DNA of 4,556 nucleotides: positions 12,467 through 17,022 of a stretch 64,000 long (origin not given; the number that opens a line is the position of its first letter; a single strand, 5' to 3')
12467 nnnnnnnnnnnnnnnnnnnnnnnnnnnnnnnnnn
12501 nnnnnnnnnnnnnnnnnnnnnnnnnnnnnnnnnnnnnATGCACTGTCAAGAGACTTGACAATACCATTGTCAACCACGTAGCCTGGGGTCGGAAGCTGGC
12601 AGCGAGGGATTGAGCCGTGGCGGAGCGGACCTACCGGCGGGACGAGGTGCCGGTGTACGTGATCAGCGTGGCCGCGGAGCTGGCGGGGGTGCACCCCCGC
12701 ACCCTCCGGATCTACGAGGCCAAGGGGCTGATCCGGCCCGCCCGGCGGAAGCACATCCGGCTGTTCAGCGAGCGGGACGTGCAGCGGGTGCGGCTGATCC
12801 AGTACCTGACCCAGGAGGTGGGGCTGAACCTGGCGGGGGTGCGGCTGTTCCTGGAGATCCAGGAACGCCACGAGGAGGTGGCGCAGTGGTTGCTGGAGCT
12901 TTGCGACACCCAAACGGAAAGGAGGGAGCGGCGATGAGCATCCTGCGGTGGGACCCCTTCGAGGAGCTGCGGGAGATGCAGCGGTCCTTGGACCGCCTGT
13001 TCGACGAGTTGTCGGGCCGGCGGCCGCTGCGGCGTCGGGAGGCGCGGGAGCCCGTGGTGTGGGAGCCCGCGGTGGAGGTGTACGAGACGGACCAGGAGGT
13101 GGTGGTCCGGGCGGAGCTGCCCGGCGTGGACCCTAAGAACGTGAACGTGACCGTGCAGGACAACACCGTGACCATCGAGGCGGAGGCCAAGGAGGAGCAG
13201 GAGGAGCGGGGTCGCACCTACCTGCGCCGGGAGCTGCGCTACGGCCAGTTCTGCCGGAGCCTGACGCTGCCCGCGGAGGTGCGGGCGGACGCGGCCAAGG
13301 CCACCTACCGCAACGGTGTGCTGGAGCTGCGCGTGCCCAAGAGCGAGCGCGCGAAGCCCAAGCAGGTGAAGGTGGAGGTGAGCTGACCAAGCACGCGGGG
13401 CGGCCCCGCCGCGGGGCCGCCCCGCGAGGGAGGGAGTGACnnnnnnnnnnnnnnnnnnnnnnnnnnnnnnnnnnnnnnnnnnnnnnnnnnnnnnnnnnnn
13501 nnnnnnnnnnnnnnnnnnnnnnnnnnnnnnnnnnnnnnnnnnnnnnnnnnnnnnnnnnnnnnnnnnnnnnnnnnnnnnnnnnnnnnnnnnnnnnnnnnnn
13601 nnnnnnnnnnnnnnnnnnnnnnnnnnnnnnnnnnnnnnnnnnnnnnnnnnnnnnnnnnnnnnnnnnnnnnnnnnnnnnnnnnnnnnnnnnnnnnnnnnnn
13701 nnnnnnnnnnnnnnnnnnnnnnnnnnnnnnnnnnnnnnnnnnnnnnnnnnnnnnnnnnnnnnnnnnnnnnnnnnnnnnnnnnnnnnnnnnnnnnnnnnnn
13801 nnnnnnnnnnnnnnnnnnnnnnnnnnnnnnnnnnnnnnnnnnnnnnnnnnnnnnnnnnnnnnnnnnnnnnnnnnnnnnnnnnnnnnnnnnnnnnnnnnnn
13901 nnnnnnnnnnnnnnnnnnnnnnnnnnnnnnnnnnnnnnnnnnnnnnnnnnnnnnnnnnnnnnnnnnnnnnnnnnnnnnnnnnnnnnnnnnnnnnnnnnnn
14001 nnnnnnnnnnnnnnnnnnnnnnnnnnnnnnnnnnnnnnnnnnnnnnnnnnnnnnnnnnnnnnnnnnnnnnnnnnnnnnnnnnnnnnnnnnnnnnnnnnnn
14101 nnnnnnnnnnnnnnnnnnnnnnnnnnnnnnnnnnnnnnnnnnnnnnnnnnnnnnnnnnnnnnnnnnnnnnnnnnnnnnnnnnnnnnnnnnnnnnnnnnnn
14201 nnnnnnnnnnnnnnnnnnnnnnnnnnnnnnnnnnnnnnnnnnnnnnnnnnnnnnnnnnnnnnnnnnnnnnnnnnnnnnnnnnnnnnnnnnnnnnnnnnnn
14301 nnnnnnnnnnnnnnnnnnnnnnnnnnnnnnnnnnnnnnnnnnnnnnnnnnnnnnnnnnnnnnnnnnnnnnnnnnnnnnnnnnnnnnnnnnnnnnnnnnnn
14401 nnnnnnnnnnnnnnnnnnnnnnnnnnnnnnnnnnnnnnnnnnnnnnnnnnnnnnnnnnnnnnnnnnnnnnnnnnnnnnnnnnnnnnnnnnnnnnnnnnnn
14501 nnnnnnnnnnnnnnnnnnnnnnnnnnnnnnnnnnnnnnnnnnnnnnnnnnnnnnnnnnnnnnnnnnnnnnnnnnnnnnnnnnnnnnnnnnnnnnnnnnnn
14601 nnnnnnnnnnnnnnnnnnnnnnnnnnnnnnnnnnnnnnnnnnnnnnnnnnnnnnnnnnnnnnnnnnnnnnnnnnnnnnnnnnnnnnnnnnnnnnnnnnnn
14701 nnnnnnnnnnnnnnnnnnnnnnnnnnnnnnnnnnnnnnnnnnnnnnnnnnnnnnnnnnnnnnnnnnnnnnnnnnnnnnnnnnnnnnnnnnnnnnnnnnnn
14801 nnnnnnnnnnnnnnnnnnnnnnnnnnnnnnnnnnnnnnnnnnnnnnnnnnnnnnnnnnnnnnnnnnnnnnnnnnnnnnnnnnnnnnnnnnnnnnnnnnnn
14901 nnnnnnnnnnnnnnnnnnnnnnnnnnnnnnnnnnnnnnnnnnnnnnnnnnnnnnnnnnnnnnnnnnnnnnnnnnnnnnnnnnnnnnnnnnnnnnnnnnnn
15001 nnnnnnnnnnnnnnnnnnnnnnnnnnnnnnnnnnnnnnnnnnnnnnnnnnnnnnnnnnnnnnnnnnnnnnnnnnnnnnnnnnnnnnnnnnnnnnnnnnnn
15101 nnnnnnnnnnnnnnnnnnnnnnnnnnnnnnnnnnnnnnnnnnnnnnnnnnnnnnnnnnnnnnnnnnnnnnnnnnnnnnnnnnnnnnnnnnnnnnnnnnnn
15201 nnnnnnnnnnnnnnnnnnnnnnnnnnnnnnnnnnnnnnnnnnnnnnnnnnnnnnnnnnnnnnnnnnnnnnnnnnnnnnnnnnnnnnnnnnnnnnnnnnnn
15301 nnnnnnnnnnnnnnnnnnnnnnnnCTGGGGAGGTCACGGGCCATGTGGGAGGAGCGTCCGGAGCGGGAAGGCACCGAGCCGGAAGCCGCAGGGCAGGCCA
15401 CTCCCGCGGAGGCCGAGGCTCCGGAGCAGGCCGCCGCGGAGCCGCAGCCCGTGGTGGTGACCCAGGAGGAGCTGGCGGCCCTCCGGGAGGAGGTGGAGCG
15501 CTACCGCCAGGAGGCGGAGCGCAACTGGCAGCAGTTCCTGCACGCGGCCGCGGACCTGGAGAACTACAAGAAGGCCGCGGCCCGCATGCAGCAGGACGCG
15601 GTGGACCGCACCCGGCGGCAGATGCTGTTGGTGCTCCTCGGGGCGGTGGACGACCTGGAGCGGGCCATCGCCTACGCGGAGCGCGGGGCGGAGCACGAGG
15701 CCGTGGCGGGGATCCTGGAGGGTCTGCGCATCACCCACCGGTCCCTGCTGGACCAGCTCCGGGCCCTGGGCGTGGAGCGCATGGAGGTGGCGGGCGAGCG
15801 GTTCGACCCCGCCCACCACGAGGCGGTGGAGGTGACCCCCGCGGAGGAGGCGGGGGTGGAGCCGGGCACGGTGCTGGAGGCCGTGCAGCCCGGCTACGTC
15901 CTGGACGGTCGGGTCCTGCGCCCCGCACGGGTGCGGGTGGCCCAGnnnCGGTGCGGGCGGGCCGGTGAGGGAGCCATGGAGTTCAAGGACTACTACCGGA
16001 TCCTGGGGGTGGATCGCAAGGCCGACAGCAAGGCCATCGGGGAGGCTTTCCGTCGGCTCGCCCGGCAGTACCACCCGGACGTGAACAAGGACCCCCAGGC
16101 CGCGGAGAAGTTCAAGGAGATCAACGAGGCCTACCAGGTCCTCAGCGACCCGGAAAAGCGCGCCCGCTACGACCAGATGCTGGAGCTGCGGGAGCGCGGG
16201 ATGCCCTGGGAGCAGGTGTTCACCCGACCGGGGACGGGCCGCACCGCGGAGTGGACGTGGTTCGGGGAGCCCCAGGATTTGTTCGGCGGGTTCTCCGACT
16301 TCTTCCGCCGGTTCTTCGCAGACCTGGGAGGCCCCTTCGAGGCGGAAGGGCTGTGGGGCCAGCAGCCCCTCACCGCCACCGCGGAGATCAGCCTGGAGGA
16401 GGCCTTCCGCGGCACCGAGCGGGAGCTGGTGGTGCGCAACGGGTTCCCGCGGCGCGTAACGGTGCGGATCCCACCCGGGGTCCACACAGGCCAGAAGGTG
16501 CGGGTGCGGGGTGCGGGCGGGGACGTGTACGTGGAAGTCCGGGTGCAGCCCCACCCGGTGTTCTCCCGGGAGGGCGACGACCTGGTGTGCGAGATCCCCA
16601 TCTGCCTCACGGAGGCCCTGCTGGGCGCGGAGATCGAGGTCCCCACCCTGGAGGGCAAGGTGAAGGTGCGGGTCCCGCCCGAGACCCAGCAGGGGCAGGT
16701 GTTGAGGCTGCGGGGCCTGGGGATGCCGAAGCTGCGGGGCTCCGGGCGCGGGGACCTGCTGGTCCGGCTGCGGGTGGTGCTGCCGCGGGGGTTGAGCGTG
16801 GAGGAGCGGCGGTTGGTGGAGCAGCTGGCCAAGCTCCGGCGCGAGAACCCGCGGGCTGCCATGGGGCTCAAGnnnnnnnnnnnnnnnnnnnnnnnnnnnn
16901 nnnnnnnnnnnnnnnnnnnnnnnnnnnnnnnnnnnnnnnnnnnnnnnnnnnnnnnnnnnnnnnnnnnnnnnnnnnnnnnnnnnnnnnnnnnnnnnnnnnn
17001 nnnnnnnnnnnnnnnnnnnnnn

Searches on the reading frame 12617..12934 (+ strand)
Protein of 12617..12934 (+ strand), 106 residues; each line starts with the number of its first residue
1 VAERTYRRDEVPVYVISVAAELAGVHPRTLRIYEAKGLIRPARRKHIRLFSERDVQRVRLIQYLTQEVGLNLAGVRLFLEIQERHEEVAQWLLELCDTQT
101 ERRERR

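Call 9: search_protein_families(library=pfam, proteins=[window:12617-12934:+], max_evalue=0.01)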
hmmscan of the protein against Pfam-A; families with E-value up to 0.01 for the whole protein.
window:12617-12934:+ (106 aa): 4 families
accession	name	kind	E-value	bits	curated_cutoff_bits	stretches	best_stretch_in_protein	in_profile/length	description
PF13411.12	MerR_1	-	6.7e-18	65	21.6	1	14-79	1-66/69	MerR HTH family regulatory protein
PF00376.29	MerR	-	5.4e-10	39.4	28.2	1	16-45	2-31/38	MerR family regulatory protein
PF13591.12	MerR_2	-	1.5e-06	28.3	29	1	20-92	7-79/84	MerR HTH family regulatory protein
PF12728.13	HTH_17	-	0.0057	17.3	27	1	19-57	7-45/51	Helix-turn-helix domain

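Call 12: search_protein_families(library=ncbifam, proteins=[window:12617-12934:+], max_evalue=1)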
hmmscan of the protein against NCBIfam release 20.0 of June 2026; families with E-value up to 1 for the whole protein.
window:12617-12934:+ (106 aa): 17 families
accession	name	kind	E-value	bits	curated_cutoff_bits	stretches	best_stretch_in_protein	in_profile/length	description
NF047375.1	HeatShock_HspR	equivalog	1.2e-26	92.5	105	1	12-96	2-87/92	heat shock protein transcriptional repressor HspR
NF047377.1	heat_HspR_dupli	exception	2.3e-26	92.6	300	1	11-89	3-82/214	heat shock protein transcriptional repressor HspR, fused homodimer type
TIGR02043.1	ZntR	equivalog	2.5e-10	40.6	167.95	1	14-85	2-74/131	Zn(2+)-responsive transcriptional regulator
NF007069.0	PRK09514.1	equivalog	4.9e-10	39.5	143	1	14-87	2-76/141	Zn(2+)-responsive transcriptional regulator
TIGR02051.1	MerR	equivalog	5.2e-09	36.4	150.85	1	16-85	2-72/124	mercury resistance transcriptional regulator MerR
TIGR02044.1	CueR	equivalog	1.3e-07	31.7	147.4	1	16-84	3-72/127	Cu(I)-responsive transcriptional regulator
NF050798.1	TF_FtsR_Actino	equivalog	1.2e-06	28.8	150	1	27-90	19-83/223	transcriptional regulator FtsR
NF010315.0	PRK13752.1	subfamily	2.6e-06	27.5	261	1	15-83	9-78/144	mercury resistance transcriptional regulator MerR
NF041849.1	trans_regNmlR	equivalog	4.2e-06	26.8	175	1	16-102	3-90/117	stress response transcriptional regulator NmlR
TIGR01950.1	SoxR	equivalog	4.9e-06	26.3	116.9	1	19-80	7-68/142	redox-sensitive transcriptional activator SoxR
NF053740.1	TransRegTnrAGPos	equivalog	5.3e-06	26.6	140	1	4-78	5-77/108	hypothetical protein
TIGR02047.1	CadR-PbrR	equivalog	7e-05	22.9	151.45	1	20-99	7-87/127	Cd(II)/Pb(II)-responsive transcriptional regulator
NF011617.0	PRK15043.1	equivalog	0.00019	20.8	417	1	13-83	3-74/243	HTH-type transcriptional regulator MlrA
TIGR02054.1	MerD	equivalog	0.00038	21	103.65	1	13-73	3-64/120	mercuric resistance transcriptional repressor MerD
NF007590.0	PRK10227.1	equivalog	0.0012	18.9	244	1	16-78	3-70/135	Cu(I)-responsive transcriptional regulator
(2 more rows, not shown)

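Call 67: find_homologous_proteins(query=window:12617-12934:+, max_evalue=1e-10)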
Query window:12617-12934:+ (106 aa): 7983 proteins with E <= 1e-10 among 8000 candidates; the best 120 are listed.
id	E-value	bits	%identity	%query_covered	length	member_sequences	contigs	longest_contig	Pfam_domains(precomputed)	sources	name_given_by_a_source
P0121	2.2e-59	215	97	100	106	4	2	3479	PF00376.30,PF13411.13,PF13591.13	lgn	-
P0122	3.8e-59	214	98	100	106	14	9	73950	PF00376.30,PF13411.13,PF13591.13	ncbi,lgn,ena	-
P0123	1.6e-58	212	97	100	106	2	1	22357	PF00376.30,PF13411.13,PF13591.13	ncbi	-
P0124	3.0e-58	212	96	100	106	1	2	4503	PF00376.30,PF13411.13,PF13591.13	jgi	jgi:MerR family transcriptional regulator/heat shock protein HspR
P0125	5.3e-57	208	93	100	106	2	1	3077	PF00376.30,PF13411.13,PF13591.13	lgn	-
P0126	1.2e-56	206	94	100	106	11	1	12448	PF00376.30,PF13411.13,PF13591.13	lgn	-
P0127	3.9e-49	182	85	95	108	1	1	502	PF00376.30,PF13411.13,PF13591.13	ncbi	-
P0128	1.0e-44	168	84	87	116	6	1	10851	PF00376.30,PF13411.13,PF13591.13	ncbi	-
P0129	3.3e-42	160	82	92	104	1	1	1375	PF00376.30,PF13411.13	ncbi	-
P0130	3.1e-40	154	74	86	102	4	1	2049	PF00376.30,PF13411.13,PF13591.13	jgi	jgi:MerR family transcriptional regulator/heat shock protein HspR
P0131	9.0e-39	149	77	91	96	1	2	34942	PF00376.30,PF13411.13,PF13591.13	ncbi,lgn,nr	ncbi:MAG: MerR family transcriptional regulator [Armatimonadota bacterium]|nr:MerR family transcript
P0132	8.9e-37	143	69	96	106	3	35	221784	PF12728.14,PF00376.30,PF13411.13,PF13591.13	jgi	jgi:MerR family transcriptional regulator/heat shock protein HspR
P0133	1.9e-36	142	69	96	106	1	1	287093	PF00376.30,PF13411.13,PF13591.13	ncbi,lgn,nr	ncbi:MAG: MerR family transcriptional regulator [Armatimonadetes bacterium]|nr:MerR family transcrip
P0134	2.1e-36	141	77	89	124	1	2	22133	PF00376.30,PF13411.13,PF13591.13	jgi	jgi:MerR family transcriptional regulator/heat shock protein HspR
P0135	6.3e-36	140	72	89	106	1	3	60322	PF00376.30,PF13411.13,PF13591.13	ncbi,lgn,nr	ncbi:MAG: MerR family transcriptional regulator [Armatimonadota bacterium]|nr:MerR family transcript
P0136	8.4e-36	140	73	89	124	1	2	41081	PF00376.30,PF13411.13,PF13591.13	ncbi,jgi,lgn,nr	ncbi:MAG: MerR family transcriptional regulator [Armatimonadetes bacterium]|nr:MerR family transcrip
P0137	3.0e-35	138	71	89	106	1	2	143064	PF00376.30,PF13411.13,PF13591.13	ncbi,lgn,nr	ncbi:MAG: MerR family transcriptional regulator [Armatimonadota bacterium]|nr:MerR family transcript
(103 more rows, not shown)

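Call 68: find_encoding_contigs(protein=P0131, flank=8000, max_places=2)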
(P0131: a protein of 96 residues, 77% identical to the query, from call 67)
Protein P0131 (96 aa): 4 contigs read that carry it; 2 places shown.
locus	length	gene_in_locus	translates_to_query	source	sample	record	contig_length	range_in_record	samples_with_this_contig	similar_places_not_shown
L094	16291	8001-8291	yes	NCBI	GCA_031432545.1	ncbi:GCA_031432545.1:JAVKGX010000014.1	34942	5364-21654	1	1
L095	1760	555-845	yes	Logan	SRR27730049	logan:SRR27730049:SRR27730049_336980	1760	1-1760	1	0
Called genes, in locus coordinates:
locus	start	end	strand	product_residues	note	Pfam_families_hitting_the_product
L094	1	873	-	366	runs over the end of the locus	PF02073:Peptidase_M29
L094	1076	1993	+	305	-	PF03631:Virul_fac_BrkB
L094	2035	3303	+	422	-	PF01551:Peptidase_M23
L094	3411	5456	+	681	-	PF00122:E1-E2_ATPase, PF00702:Hydrolase, PF12710:HAD (weak)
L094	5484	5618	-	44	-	PF11295:DUF3096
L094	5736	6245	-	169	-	PF07291:MauE (weak), PF07681:DoxX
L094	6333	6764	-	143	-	PF00011:HSP20, PF17886:ArsA_HSP20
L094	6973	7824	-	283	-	PF01972:SDH_protease, PF25145:NfeD1b_N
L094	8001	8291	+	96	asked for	PF00376:MerR, PF13411:MerR_1, PF13591:MerR_2 (weak)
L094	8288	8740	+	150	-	PF00011:HSP20, PF17886:ArsA_HSP20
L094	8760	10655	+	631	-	PF00012:HSP70, PF06723:MreB_Mbl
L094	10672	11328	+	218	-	PF01025:GrpE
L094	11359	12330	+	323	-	PF00226:DnaJ, PF01556:DnaJ_C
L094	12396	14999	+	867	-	PF02861:Clp_N, PF23569:NBD_SMAX1, PF00004:AAA, PF17871:AAA_lid_9, PF00004:AAA, PF07724:AAA_2, PF07728:AAA_5, PF10431:ClpB_D2-small, +10 more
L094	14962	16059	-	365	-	PF07690:MFS_1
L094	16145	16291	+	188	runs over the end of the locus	PF14595:Thioredoxin_9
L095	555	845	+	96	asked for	PF00376:MerR, PF13411:MerR_1, PF13591:MerR_2 (weak)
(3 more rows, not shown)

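Call 69: find_encoding_contigs(protein=P0137, flank=8000, max_places=2)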
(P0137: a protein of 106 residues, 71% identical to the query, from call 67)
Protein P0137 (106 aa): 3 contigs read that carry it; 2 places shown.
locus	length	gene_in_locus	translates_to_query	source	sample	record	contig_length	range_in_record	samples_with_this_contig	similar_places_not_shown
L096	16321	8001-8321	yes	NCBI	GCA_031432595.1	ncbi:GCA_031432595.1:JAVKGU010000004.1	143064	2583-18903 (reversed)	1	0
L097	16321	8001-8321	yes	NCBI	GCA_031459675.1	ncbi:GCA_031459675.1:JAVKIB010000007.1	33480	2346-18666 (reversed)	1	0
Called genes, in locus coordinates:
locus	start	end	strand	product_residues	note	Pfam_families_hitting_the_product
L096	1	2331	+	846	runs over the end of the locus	PF00662:Proton_antipo_N, PF00361:Proton_antipo_M, PF13244:MbhD, PF20501:MbhE, PF04039:MnhB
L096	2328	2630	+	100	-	PF00420:Oxidored_q2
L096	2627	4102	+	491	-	PF00361:Proton_antipo_M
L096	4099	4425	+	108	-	PF01899:MNHE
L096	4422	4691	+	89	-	PF04066:MrpF_PhaF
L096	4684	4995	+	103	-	PF03334:PhaG_MnhG_YufB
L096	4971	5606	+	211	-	PF04367:DUF502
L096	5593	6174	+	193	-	PF00293:NUDIX (weak)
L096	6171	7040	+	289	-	PF07934:OGG_N (faint), PF00730:HhH-GPD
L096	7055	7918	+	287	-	PF00892:EamA (weak)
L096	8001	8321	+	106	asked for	PF13411:MerR_1, PF00376:MerR, PF13591:MerR_2 (weak)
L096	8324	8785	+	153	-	PF00011:HSP20, PF17886:ArsA_HSP20 (weak)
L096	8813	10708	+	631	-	PF00012:HSP70, PF06723:MreB_Mbl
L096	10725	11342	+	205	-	PF01025:GrpE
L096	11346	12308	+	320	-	PF00226:DnaJ, PF01556:DnaJ_C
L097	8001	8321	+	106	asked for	PF13411:MerR_1, PF00376:MerR, PF13591:MerR_2 (weak)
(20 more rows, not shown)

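Call 74: find_encoding_contigs(protein=P0134, flank=6000, max_places=1)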
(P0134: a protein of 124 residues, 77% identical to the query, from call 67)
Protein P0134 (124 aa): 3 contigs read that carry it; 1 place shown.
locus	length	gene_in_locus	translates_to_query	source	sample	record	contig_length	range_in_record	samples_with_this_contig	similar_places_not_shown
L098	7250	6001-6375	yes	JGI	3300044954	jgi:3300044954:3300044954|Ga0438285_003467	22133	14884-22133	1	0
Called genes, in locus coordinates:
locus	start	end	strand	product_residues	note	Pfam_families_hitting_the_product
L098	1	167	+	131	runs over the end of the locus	PF02852:Pyr_redox_dim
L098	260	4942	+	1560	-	PF03924:CHASE, PF00989:PAS, PF08447:PAS_3, PF08447:PAS_3, PF00989:PAS, PF08448:PAS_4, PF13426:PAS_9, PF08447:PAS_3, +9 more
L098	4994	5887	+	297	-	PF00072:Response_reg, PF00990:GGDEF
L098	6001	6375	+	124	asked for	PF00376:MerR, PF13411:MerR_1, PF13591:MerR_2 (weak)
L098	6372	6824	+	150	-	PF00011:HSP20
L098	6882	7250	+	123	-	?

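Call 75: find_encoding_contigs(protein=P0135, flank=6000, max_places=1)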
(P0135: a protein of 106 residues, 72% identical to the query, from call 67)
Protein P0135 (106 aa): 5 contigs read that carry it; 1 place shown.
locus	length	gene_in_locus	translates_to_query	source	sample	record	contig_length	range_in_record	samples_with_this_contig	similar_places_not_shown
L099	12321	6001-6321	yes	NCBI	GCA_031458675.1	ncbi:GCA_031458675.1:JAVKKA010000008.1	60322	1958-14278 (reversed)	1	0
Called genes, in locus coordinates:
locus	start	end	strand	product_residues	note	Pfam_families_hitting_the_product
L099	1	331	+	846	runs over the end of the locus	PF00662:Proton_antipo_N, PF00361:Proton_antipo_M, PF13244:MbhD, PF20501:MbhE, PF04039:MnhB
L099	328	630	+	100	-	PF00420:Oxidored_q2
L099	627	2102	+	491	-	PF00361:Proton_antipo_M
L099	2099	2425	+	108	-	PF01899:MNHE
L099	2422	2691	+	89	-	PF04066:MrpF_PhaF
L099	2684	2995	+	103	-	PF03334:PhaG_MnhG_YufB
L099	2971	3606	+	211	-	PF04367:DUF502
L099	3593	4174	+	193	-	PF00293:NUDIX (weak)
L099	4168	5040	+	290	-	PF07934:OGG_N (faint), PF00730:HhH-GPD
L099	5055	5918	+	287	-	PF00892:EamA (weak)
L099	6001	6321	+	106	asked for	PF13411:MerR_1, PF00376:MerR, PF13591:MerR_2 (weak)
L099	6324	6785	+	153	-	PF00011:HSP20, PF17886:ArsA_HSP20 (weak)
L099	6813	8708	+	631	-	PF00012:HSP70, PF06723:MreB_Mbl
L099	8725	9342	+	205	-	PF01025:GrpE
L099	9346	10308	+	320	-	PF00226:DnaJ, PF01556:DnaJ_C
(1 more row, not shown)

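Call 76: find_encoding_contigs(protein=P0136, flank=6000, max_places=1)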
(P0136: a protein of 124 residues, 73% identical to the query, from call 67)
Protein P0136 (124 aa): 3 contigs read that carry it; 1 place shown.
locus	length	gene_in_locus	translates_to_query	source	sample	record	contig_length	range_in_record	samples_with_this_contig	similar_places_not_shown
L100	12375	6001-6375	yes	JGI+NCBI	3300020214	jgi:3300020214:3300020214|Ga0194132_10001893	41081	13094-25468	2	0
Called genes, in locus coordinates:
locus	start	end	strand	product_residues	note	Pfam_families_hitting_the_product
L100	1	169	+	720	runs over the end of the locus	PF01578:Cytochrom_C_asm, PF05140:ResB (faint), PF16327:CcmF_C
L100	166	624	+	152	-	PF03918:CcmH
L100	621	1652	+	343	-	PF13620:CarboxypepD_reg (weak)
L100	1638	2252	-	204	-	PF07366:SnoaL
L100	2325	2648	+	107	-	PF02583:Trns_repr_metal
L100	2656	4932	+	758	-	PF00403:HMA, PF00122:E1-E2_ATPase, PF00702:Hydrolase, PF12710:HAD, PF08282:Hydrolase_3 (faint)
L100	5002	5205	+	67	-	PF00403:HMA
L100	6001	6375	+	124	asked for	PF00376:MerR, PF13411:MerR_1, PF13591:MerR_2 (weak)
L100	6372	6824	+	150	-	PF00011:HSP20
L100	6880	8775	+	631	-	PF00012:HSP70, PF06723:MreB_Mbl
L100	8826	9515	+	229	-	PF01025:GrpE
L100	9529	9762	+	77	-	PF00226:DnaJ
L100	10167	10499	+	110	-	PF01556:DnaJ_C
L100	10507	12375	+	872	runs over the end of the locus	PF02861:Clp_N, PF23569:NBD_SMAX1, PF00004:AAA, PF17871:AAA_lid_9, PF07724:AAA_2, PF00004:AAA, PF07728:AAA_5, PF10431:ClpB_D2-small, +8 more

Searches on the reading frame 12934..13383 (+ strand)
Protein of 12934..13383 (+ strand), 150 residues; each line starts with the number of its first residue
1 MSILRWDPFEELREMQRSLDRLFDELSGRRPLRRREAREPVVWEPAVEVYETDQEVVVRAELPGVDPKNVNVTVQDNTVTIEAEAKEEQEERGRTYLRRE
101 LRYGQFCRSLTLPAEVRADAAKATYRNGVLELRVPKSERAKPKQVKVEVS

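Call 9: search_protein_families(library=pfam, proteins=[window:12934-13383:+], max_evalue=0.01)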
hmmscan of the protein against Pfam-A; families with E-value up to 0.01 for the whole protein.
seq(150 aa): 3 families
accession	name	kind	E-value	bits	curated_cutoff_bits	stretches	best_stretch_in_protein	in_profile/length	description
PF00011.27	HSP20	-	1.1e-23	83.7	20.8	1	50-147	3-99/102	Hsp20/alpha crystallin family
PF17886.7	ArsA_HSP20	-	6.5e-08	32.5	22.5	1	54-132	2-61/63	HSP20-like domain found in ArsA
PF04969.22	CS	-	0.0011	20.3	21.3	1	50-89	6-47/78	CS domain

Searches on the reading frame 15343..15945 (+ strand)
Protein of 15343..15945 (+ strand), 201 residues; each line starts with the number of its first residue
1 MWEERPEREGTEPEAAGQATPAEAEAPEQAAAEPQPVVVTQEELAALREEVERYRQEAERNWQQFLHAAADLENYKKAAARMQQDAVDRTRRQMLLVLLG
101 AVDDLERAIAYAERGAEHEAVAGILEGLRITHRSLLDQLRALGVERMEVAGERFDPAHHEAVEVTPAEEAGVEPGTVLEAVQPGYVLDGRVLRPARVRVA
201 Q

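Call 36: search_protein_families(library=pfam, proteins=[window:15343-15945:+], max_evalue=0.0001)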
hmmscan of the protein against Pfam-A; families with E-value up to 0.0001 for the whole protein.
window:15343-15945:+ (201 aa): 1 family
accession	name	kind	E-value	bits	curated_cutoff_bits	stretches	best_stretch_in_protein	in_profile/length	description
PF01025.24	GrpE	-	6.8e-38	130.4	25.8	1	40-201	9-165/165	GrpE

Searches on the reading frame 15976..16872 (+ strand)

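Call 36: search_protein_families(library=pfam, proteins=[window:15976-16872:+], max_evalue=0.0001)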
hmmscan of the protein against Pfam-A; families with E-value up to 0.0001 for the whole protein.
window:15976-16872:+ (299 aa): 2 families
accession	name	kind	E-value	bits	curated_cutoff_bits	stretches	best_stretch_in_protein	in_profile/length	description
PF01556.23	DnaJ_C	-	6.4e-45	153.3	26.6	1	133-270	2-152/152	DnaJ C terminal domain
PF00226.36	DnaJ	-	4.2e-27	94.5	27.8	1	5-66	1-63/63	DnaJ domain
